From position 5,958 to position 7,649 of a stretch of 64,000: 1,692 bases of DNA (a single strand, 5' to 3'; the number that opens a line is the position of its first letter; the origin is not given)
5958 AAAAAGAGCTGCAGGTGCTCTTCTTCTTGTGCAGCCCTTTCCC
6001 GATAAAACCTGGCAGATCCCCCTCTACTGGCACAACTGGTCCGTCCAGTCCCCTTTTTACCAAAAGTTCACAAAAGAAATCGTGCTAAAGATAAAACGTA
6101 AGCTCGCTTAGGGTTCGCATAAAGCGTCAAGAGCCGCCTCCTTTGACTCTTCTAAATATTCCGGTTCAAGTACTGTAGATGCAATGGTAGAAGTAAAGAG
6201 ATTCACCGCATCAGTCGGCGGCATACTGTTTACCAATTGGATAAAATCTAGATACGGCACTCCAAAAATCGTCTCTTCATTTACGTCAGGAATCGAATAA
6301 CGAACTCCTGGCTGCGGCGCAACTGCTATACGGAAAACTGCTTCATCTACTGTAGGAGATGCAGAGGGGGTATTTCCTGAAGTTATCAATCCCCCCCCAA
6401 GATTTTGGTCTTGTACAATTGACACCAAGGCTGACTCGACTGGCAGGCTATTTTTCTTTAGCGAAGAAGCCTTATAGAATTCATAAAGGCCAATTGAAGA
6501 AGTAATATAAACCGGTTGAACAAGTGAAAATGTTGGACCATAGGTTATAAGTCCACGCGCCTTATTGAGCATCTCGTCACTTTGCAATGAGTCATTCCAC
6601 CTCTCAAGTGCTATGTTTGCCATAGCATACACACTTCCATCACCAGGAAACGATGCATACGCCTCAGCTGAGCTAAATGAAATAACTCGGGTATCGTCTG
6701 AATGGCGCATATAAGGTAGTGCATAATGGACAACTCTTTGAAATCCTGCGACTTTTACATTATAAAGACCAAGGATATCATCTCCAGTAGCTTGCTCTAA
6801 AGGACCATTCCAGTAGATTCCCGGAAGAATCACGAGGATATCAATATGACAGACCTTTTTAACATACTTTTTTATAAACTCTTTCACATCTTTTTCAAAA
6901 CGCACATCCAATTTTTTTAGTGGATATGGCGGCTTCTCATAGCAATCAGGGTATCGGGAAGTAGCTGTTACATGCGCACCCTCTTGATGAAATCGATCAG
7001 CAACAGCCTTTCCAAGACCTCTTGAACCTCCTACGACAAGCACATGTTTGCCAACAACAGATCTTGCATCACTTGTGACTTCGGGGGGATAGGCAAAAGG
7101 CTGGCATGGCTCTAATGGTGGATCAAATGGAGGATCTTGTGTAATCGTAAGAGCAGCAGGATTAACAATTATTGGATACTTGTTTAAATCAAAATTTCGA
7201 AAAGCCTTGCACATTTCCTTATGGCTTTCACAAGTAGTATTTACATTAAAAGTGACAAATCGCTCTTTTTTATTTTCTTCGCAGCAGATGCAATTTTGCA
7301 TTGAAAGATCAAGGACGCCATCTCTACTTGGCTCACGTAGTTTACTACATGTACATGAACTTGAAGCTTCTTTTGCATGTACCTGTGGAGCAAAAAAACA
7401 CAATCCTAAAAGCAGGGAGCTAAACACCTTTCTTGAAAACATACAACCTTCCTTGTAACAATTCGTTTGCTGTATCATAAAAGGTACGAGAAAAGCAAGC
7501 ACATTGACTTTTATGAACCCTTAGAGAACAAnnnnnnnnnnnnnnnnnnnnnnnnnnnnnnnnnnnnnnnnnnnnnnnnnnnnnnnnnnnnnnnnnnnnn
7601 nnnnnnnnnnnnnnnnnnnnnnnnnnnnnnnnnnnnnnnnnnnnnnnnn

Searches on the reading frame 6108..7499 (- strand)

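Call 16: search_protein_families(library=pfam, proteins=[window:6108-7499:-], max_evalue=0.001)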
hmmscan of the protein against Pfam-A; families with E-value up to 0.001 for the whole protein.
window:6108-7499:- (463 aa): 4 families
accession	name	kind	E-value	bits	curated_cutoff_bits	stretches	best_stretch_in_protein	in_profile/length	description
PF00106.31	adh_short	-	1.5e-18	67.4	26.6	1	151-308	1-166/195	short chain dehydrogenase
PF13561.12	adh_short_C2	-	6.5e-15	55.8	27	1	159-300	5-152/236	Enoyl-(Acyl carrier protein) reductase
PF08659.16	KR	-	2e-06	28.3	22.6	1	153-303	3-161/180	KR domain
PF01370.27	Epimerase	-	2.3e-05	24.4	20.9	1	153-286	1-124/240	NAD dependent epimerase/dehydratase family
